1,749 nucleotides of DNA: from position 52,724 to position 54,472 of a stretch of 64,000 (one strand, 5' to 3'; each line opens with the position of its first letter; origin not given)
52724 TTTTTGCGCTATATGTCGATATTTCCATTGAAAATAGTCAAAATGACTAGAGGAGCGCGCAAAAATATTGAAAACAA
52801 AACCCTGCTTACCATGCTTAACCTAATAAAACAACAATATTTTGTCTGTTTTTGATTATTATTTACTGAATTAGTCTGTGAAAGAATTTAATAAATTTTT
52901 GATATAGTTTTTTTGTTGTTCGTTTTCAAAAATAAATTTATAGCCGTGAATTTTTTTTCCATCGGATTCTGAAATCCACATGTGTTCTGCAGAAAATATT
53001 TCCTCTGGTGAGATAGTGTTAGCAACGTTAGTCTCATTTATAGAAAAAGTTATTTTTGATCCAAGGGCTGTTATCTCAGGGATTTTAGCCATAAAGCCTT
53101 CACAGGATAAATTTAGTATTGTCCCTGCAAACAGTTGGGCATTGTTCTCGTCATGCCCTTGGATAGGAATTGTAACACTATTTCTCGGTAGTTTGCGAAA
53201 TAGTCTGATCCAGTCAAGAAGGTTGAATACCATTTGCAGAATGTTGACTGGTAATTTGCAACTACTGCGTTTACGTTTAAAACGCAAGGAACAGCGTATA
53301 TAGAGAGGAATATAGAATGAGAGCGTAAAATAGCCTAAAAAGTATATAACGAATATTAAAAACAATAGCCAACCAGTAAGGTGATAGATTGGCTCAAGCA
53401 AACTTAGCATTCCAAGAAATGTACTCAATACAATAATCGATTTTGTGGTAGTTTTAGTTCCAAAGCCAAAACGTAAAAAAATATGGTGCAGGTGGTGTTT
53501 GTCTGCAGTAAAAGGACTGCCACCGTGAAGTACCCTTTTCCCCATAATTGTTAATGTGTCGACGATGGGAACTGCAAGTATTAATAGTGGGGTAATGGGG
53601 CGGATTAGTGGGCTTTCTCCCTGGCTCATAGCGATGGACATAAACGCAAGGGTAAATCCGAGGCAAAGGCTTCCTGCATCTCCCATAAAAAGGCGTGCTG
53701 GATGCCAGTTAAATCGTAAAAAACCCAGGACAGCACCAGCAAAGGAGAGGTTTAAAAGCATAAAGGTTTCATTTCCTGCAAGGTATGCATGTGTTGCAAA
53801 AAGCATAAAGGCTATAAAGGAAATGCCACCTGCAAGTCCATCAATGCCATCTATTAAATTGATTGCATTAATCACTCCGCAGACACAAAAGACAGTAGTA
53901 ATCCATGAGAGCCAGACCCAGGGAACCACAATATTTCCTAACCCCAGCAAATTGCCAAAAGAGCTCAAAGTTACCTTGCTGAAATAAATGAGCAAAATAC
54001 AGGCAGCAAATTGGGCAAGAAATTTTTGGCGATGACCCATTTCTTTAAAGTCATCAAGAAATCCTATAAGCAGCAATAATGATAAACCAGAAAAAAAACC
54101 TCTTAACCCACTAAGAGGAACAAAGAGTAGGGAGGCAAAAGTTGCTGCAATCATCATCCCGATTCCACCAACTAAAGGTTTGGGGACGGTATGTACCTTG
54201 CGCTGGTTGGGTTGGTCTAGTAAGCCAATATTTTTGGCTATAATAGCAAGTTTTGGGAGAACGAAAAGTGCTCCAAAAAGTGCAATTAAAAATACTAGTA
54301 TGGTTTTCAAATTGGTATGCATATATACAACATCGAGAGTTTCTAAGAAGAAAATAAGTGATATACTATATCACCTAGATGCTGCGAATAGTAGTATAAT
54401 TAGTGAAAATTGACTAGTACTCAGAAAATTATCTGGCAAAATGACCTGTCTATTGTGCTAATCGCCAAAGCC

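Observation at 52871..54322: Priming glycosyl-phosphate transferase (WecA/MraY family) fused to a PilZ c-di-GMP receptor domain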

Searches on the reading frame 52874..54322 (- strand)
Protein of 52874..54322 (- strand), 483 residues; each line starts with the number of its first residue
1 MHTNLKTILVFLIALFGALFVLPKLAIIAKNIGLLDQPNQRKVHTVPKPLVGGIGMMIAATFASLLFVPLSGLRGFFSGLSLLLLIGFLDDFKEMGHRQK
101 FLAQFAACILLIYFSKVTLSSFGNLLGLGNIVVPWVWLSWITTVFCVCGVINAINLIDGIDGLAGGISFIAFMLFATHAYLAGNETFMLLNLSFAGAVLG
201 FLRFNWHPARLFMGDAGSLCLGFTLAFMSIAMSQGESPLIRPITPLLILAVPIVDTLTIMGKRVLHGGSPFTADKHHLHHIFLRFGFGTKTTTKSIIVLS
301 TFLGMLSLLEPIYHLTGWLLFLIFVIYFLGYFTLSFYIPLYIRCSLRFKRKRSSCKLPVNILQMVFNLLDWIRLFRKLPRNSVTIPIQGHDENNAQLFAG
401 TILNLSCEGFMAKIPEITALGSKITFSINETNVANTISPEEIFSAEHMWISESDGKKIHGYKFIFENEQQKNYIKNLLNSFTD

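Call 5: search_protein_families(library=pfam, proteins=[window:52874-54322:-], max_evalue=10)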
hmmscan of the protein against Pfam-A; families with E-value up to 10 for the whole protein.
window:52874-54322:- (483 aa): 2 families
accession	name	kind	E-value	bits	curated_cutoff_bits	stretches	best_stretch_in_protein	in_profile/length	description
PF00953.26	Glycos_transf_4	-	3.4e-43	147.9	27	1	75-232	3-159/160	Glycosyl transferase family 4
PF07238.19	PilZ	-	0.00028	21.6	22.5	1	376-478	3-100/102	PilZ domain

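Call 6: search_protein_families(library=ncbifam, proteins=[window:52874-54322:-], max_evalue=10)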
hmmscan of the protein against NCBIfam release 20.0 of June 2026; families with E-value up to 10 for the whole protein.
window:52874-54322:- (483 aa): 3 families
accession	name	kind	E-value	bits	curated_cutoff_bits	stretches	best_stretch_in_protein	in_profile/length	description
TIGR02380.1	ECA_wecA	exception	2.8e-65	220.7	326.05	1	7-337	4-335/346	UDP-N-acetylglucosamine--undecaprenyl-phosphate N-acetylglucosaminephosphotransferase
NF053644.1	MraY_archaea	equivalog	5.4e-25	88.4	450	1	93-263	146-299/340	pseudomurein biosynthesis MraY family phospho-N-acetylmuramoyl-pentapeptide-transferase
TIGR00445.1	mraY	equivalog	1.9e-20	73.6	192.05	1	40-234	27-247/321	phospho-N-acetylmuramoyl-pentapeptide-transferase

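Call 7: find_homologous_proteins(query=window:52874-54322:-, max_evalue=0.00001)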
Query window:52874-54322:- (483 aa): 4063 proteins with E <= 0.00001 among 8000 candidates; the best 120 are listed.
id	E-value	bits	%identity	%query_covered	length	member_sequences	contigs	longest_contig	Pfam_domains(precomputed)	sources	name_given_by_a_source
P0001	0.0e+0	1078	100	100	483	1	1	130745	PF00953.27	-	-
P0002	3.5e-214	730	69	99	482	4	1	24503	PF07238.20,PF00953.27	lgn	-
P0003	3.2e-212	724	69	99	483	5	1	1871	PF07238.20,PF00953.27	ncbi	-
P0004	1.5e-211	721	69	99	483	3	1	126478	PF07238.20,PF00953.27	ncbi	-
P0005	1.2e-209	715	68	100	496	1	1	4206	PF07238.20,PF00953.27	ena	-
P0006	7.3e-208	709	68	99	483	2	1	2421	PF07238.20,PF00953.27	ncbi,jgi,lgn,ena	-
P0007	4.4e-206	703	68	99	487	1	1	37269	PF07238.20,PF00953.27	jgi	jgi:UDP-GlcNAc:undecaprenyl-phosphate/decaprenyl-phosphate GlcNAc-1-phosphate transferase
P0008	5.6e-206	703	67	99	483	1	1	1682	PF07238.20,PF00953.27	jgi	jgi:UDP-GlcNAc:undecaprenyl-phosphate GlcNAc-1-phosphate transferase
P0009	9.9e-203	692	66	100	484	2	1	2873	PF07238.20,PF00953.27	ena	-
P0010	6.9e-196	670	65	99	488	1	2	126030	PF07238.20,PF00953.27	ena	-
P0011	1.2e-193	662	64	99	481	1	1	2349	PF07238.20,PF00953.27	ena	-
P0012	3.7e-193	661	71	88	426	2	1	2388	PF00953.27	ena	-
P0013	2.6e-186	638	60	99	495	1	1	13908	PF07238.20,PF00953.27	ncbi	-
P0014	2.2e-170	586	56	98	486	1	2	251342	PF07238.20,PF00953.27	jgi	jgi:UDP-GlcNAc:undecaprenyl-phosphate/decaprenyl-phosphate GlcNAc-1-phosphate transferase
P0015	6.5e-169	581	56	99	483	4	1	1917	PF07238.20,PF00953.27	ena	-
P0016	1.2e-168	580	57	100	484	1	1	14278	PF07238.20,PF00953.27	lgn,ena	-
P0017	1.2e-168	580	57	99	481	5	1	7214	PF07238.20,PF00953.27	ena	-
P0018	4.8e-168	578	55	99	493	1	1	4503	PF07238.20,PF00953.27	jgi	jgi:UDP-GlcNAc:undecaprenyl-phosphate GlcNAc-1-phosphate transferase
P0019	2.2e-166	573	56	100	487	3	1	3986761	PF00953.27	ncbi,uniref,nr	ncbi:UDP-N-acetylmuramyl pentapeptide phosphotransferase/UDP-N-acetylglucosamine-1-phosphate transfe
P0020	3.8e-165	568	54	99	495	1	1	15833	PF07238.20,PF00953.27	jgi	jgi:UDP-GlcNAc:undecaprenyl-phosphate GlcNAc-1-phosphate transferase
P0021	6.4e-165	568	55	99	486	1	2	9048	PF07238.20,PF00953.27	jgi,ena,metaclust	metaclust:\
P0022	2.7e-164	566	56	99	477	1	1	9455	PF07238.20,PF00953.27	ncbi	-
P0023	3.0e-164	565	57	97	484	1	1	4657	PF07238.20,PF00953.27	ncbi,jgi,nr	ncbi:MAG: PilZ domain-containing protein [Desulfobacula sp.]|jgi:UDP-GlcNAc:undecaprenyl-phosphate G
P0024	1.4e-161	557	54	99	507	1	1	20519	PF07238.20,PF00953.27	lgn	-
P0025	1.2e-160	554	54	100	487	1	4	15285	PF07238.20,PF00953.27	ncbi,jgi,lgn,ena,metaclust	metaclust:\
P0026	3.6e-160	552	55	99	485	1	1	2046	PF07238.20,PF00953.27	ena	-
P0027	4.9e-160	552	56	98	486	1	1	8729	PF07238.20,PF00953.27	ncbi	-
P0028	3.1e-159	549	52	99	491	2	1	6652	PF07238.20,PF00953.27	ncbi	-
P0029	7.8e-159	548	53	99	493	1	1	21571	PF00953.27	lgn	-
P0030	5.5e-158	545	54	98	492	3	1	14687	PF00953.27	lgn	-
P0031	2.3e-157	543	55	97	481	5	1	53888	PF07238.20,PF00953.27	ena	-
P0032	8.4e-157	541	54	98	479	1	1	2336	PF07238.20,PF00953.27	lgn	-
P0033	1.2e-156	540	53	99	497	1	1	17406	PF07238.20,PF00953.27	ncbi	-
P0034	1.7e-156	540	53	95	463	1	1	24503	PF07238.20,PF00953.27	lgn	-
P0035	2.4e-156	539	53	98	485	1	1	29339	PF07238.20,PF00953.27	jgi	jgi:UDP-GlcNAc:undecaprenyl-phosphate/decaprenyl-phosphate GlcNAc-1-phosphate transferase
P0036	5.3e-156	538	53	99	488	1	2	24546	PF07238.20,PF00953.27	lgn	-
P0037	7.7e-156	538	53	98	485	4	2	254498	PF07238.20,PF00953.27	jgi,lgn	jgi:UDP-GlcNAc:undecaprenyl-phosphate GlcNAc-1-phosphate transferase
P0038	8.8e-156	538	53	99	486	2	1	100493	PF07238.20,PF00953.27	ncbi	-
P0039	1.2e-155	537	52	99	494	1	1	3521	PF07238.20,PF00953.27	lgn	-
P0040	1.9e-155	536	52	98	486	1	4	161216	PF07238.20,PF00953.27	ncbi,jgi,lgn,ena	-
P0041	3.9e-155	535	53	99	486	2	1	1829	PF07238.20,PF00953.27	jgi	jgi:UDP-GlcNAc:undecaprenyl-phosphate/decaprenyl-phosphate GlcNAc-1-phosphate transferase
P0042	4.2e-155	535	53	100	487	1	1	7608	PF07238.20,PF00953.27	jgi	jgi:UDP-GlcNAc:undecaprenyl-phosphate/decaprenyl-phosphate GlcNAc-1-phosphate transferase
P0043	6.4e-155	535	56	91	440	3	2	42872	PF07238.20,PF00953.27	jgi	-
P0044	7.5e-155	534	53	99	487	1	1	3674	PF07238.20,PF00953.27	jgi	jgi:UDP-GlcNAc:undecaprenyl-phosphate/decaprenyl-phosphate GlcNAc-1-phosphate transferase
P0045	9.8e-155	534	52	99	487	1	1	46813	PF07238.20,PF00953.27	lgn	-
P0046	9.8e-155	534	57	90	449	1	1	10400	PF07238.20,PF00953.27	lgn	-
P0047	1.2e-154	534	54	97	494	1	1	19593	PF07238.20,PF00953.27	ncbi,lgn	-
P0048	2.8e-154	533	53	99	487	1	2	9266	PF07238.20,PF00953.27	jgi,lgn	-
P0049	3.7e-154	532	52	95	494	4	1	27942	PF07238.20,PF00953.27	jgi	jgi:UDP-GlcNAc:undecaprenyl-phosphate GlcNAc-1-phosphate transferase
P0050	4.3e-154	532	52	99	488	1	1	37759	PF07238.20,PF00953.27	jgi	jgi:UDP-GlcNAc:undecaprenyl-phosphate/decaprenyl-phosphate GlcNAc-1-phosphate transferase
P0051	4.3e-154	532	52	99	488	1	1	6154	PF07238.20,PF00953.27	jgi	jgi:UDP-GlcNAc:undecaprenyl-phosphate/decaprenyl-phosphate GlcNAc-1-phosphate transferase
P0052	8.5e-154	531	56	95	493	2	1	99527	PF07238.20,PF00953.27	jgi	jgi:UDP-GlcNAc:undecaprenyl-phosphate GlcNAc-1-phosphate transferase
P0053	1.6e-153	530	52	99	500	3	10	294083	PF07238.20,PF00953.27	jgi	-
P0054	1.7e-153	530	53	99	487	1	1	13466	PF07238.20,PF00953.27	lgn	-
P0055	1.7e-153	530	53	98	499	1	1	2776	PF07238.20,PF00953.27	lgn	-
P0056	3.3e-153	529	54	92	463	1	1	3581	PF07238.20,PF00953.27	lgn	-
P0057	3.8e-153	529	52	100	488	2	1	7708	PF07238.20,PF00953.27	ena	-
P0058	4.9e-153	528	52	99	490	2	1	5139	PF07238.20,PF00953.27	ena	-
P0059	6.2e-153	528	52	98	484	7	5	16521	PF07238.20,PF00953.27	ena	-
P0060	6.9e-153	528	53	99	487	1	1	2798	PF07238.20,PF00953.27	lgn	-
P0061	8.8e-153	528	53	99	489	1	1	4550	PF00953.27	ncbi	-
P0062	1.3e-152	527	52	97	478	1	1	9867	PF07238.20,PF00953.27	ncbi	-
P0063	1.6e-152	527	53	99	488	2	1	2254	PF07238.20,PF00953.27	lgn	-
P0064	5.3e-152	525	54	98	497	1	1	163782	PF07238.20,PF00953.27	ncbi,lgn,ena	-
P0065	5.5e-152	525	52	99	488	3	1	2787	PF07238.20,PF00953.27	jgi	jgi:UDP-GlcNAc:undecaprenyl-phosphate/decaprenyl-phosphate GlcNAc-1-phosphate transferase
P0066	6.2e-152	525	52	100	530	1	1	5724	PF07238.20,PF00953.27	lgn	-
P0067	9.1e-152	524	51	100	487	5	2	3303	PF07238.20,PF00953.27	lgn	-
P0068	1.0e-151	524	53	100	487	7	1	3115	PF07238.20,PF00953.27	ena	-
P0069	1.8e-151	523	52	98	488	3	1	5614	PF07238.20,PF00953.27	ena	-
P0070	1.9e-151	523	51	99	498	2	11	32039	PF07238.20,PF00953.27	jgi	-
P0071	2.2e-151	523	53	99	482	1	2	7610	PF07238.20,PF00953.27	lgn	-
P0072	2.8e-151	523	53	99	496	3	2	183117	PF07238.20,PF00953.27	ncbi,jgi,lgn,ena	-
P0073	3.2e-151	523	53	95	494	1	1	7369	PF07238.20,PF00953.27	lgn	-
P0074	3.9e-151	522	52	98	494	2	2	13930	PF07238.20,PF00953.27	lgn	-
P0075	7.2e-151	521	52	97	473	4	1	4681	PF00953.27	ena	-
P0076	8.7e-151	521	52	100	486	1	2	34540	PF07238.20,PF00953.27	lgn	-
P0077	1.3e-150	521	53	99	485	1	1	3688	PF00953.27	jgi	jgi:UDP-GlcNAc:undecaprenyl-phosphate/decaprenyl-phosphate GlcNAc-1-phosphate transferase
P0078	1.6e-150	520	53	96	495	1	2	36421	PF00953.27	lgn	-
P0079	2.5e-150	520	51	98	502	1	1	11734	PF07238.20,PF00953.27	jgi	jgi:UDP-GlcNAc:undecaprenyl-phosphate/decaprenyl-phosphate GlcNAc-1-phosphate transferase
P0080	3.8e-150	519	53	97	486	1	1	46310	PF07238.20,PF00953.27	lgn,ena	-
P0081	4.9e-150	519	53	95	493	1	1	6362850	PF07238.20,PF00953.27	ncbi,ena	-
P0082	1.7e-149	517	54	95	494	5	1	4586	PF00953.27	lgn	-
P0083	1.7e-149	517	53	95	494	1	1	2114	PF07238.20,PF00953.27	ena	-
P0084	3.0e-149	516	53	95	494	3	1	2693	PF07238.20,PF00953.27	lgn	-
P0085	3.3e-149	516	54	98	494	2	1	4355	PF07238.20,PF00953.27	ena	-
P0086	1.8e-148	513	54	94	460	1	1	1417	PF00953.27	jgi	-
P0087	2.2e-148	513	51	99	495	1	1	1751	PF07238.20,PF00953.27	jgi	-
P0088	7.9e-148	511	51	98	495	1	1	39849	PF07238.20,PF00953.27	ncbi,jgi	ncbi:MAG: UDP-GlcNAc:undecaprenyl-phosphate GlcNAc-1-phosphate transferase [Desulforhopalus sp.]|jgi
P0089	8.0e-148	511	51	99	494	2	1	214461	PF07238.20,PF00953.27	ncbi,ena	-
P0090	1.2e-147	511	52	98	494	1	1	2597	PF07238.20,PF00953.27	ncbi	-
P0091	1.6e-147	510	50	99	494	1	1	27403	PF07238.20,PF00953.27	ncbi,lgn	-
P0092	2.2e-147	510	51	99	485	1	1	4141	PF07238.20,PF00953.27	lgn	-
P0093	2.2e-147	510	65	73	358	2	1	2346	PF00953.27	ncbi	-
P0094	2.2e-147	510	52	99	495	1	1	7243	PF07238.20,PF00953.27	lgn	-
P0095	2.5e-147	510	52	98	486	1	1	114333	PF07238.20,PF00953.27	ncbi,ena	-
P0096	4.2e-147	509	52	100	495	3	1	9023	PF07238.20,PF00953.27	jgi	-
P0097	5.0e-147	509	52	95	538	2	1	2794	PF07238.20,PF00953.27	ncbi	-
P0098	6.5e-147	508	51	97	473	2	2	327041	PF07238.20,PF00953.27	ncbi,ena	-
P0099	9.9e-147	508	53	99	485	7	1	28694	PF07238.20,PF00953.27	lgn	-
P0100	1.1e-146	508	52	99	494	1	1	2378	PF07238.20,PF00953.27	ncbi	-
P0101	1.4e-146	507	51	99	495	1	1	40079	PF07238.20,PF00953.27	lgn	-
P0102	1.4e-146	507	54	97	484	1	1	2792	PF07238.20,PF00953.27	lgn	-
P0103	1.6e-146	507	50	99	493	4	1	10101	PF07238.20,PF00953.27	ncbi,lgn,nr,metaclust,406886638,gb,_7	ncbi:MAG: hypothetical protein ACD_75C02638G0006 [uncultured bacterium]|nr:MAG: hypothetical protein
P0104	1.7e-146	507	52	95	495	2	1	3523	PF07238.20,PF00953.27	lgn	-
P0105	1.7e-146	507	51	100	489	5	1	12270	PF07238.20,PF00953.27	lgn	-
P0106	1.7e-146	507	52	99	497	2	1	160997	PF07238.20,PF00953.27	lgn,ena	-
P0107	2.5e-146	506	52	98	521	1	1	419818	PF07238.20,PF00953.27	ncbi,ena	-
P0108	2.6e-146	506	49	97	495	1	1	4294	PF07238.20,PF00953.27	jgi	-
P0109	2.6e-146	506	51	99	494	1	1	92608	PF07238.20,PF00953.27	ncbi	-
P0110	3.9e-146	506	52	97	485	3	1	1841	PF07238.20,PF00953.27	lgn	-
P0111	6.9e-146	505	52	95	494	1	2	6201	PF00953.27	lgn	-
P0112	9.5e-146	504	53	95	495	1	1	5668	PF07238.20,PF00953.27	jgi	jgi:UDP-GlcNAc:undecaprenyl-phosphate GlcNAc-1-phosphate transferase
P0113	5.1e-145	502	52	95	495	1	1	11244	PF07238.20,PF00953.27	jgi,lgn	-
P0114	8.5e-145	501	49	99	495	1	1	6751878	PF07238.20,PF00953.27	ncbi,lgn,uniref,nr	ncbi:PilZ domain-containing protein [Desulfosediminicola flagellatus]|uniref:PilZ domain-containing 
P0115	1.2e-144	501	51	99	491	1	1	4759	PF07238.20,PF00953.27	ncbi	-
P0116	1.2e-144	501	50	99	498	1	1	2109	PF07238.20,PF00953.27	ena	-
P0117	1.3e-144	501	52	99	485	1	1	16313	PF07238.20,PF00953.27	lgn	-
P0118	1.4e-144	501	50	99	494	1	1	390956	PF07238.20,PF00953.27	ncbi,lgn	ncbi:PilZ domain-containing protein [Desulfocastanea catecholica]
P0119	1.9e-144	500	52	99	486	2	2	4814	PF07238.20,PF00953.27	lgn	-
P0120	1.9e-144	500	52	95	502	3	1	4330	PF07238.20,PF00953.27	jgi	-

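Call 19: search_solved_structures(query=A1, max_evalue=0.01, show_alignments=2)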
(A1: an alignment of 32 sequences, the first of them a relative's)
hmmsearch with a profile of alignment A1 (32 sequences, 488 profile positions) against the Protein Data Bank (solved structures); distinct sequences matched with E-value up to 0.01: 12.
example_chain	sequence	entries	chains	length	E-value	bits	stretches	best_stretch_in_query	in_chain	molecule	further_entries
4j72_A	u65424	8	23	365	3.7e-25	91.7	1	6-310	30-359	Phospho-N-acetylmuramoyl-pentapeptide-transferase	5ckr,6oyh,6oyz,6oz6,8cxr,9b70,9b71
9zno_A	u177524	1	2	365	9.2e-22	80.5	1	7-310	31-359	Phospho-N-acetylmuramoyl-pentapeptide-transferase (MraY)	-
8tlu_A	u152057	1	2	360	2.6e-18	69.2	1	6-237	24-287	Phospho-N-acetylmuramoyl-pentapeptide-transferase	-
8g01_A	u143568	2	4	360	2.7e-18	69.1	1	6-237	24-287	Phospho-N-acetylmuramoyl-pentapeptide-transferase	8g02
5jnq_A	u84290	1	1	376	8.1e-17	64.2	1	2-312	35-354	Phospho-N-acetylmuramoyl-pentapeptide-transferase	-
6bw6_A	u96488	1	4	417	7.3e-09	38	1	74-231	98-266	UDP-N-acetylglucosamine--dolichyl-phosphate N-acetylglucosaminephosphotransferase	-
6fm9_A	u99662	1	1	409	8.3e-09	37.8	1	74-231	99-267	UDP-N-acetylglucosamine--dolichyl-phosphate N-acetylglucosaminephosphotransferase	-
6bw5_A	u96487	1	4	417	8.8e-09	37.7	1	74-231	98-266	UDP-N-acetylglucosamine--dolichyl-phosphate N-acetylglucosaminephosphotransferase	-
9znn_A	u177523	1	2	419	8.9e-09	37.7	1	74-231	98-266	UDP-N-acetylglucosamine--dolichyl-phosphate N-acetylglucosaminephosphotransferase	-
5lev_A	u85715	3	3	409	9.5e-09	37.6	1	74-228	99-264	UDP-N-acetylglucosamine--dolichyl-phosphate N-acetylglucosaminephosphotransferase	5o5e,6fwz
2gjg_A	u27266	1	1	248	0.004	19.1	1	385-485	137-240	hypothetical protein PP4397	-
3kyf_A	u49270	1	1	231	0.0085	18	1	385-483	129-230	Putative uncharacterized protein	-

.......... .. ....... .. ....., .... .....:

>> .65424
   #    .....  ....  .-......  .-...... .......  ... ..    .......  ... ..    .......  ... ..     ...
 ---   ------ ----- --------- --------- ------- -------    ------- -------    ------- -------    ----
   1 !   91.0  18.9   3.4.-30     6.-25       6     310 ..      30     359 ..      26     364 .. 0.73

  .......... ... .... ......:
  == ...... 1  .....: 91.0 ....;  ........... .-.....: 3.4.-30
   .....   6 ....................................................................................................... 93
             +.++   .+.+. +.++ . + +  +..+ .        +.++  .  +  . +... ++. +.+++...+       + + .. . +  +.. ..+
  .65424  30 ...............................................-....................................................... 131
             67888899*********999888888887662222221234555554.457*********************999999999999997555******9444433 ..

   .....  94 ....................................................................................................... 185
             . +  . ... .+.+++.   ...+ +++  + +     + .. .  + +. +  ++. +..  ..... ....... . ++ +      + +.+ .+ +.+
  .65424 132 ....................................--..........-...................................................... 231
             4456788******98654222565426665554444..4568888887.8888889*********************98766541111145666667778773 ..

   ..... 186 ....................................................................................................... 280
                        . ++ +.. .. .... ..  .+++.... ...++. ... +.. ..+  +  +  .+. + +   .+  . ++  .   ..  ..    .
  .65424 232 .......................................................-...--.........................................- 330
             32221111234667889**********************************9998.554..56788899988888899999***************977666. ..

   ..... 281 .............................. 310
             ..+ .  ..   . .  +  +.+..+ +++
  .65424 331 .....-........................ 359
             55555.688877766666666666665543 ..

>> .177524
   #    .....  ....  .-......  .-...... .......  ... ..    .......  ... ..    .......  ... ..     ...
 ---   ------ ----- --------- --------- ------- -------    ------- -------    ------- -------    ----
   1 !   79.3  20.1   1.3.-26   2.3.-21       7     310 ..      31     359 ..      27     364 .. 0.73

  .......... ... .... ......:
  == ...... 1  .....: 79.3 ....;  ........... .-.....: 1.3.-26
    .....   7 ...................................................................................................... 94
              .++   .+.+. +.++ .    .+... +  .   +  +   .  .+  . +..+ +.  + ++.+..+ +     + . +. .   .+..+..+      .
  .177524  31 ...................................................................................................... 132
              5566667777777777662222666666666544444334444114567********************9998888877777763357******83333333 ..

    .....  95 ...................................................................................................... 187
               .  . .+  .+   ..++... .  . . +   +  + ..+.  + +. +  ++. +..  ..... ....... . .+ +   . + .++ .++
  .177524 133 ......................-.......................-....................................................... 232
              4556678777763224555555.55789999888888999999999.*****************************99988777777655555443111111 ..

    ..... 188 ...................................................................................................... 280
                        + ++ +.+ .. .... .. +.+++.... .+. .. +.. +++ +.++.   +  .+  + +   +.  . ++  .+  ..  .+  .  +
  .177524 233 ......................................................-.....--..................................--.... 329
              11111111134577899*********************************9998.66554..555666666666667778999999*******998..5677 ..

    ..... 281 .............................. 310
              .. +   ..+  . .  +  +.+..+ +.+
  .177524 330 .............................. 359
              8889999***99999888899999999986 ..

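Call 30: find_encoding_contigs(protein=P0001, flank=10000, max_places=3)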
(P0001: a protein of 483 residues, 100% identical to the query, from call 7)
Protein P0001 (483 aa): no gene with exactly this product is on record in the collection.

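Call 31: find_encoding_contigs(protein=P0019, flank=10000, max_places=2)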
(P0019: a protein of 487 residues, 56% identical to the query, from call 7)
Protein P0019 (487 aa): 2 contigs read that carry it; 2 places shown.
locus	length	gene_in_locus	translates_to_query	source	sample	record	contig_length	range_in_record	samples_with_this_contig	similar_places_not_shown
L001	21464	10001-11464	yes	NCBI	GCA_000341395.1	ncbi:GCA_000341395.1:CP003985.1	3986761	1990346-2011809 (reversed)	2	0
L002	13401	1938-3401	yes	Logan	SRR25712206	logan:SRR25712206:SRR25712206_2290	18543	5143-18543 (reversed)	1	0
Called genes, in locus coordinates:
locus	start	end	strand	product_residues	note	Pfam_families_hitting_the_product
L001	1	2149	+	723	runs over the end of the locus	PF00107:ADH_zinc_N, PF01408:GFO_IDH_MocA, PF22725:GFO_IDH_MocA_C3, PF02894:GFO_IDH_MocA_C (weak)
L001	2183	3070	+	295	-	PF13749:HATPase_c_4, PF21247:Fic-like_C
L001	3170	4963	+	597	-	PF16889:Hepar_II_III_N, PF07940:Hepar_II_III_C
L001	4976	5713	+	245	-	PF03808:Glyco_tran_WecG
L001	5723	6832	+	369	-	PF02350:Epimerase_2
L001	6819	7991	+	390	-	PF14907:NTP_transf_5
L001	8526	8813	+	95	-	PF08681:TacA1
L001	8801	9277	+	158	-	PF00583:Acetyltransf_1, PF13673:Acetyltransf_10, PF13508:Acetyltransf_7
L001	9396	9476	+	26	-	PF19891:DUF6364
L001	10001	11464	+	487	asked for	PF00953:Glycos_transf_4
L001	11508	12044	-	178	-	-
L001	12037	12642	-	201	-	-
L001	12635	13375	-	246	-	-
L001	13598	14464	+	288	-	PF00483:NTP_transferase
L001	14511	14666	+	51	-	PF05635:23S_rRNA_IVP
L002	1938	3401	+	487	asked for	PF00953:Glycos_transf_4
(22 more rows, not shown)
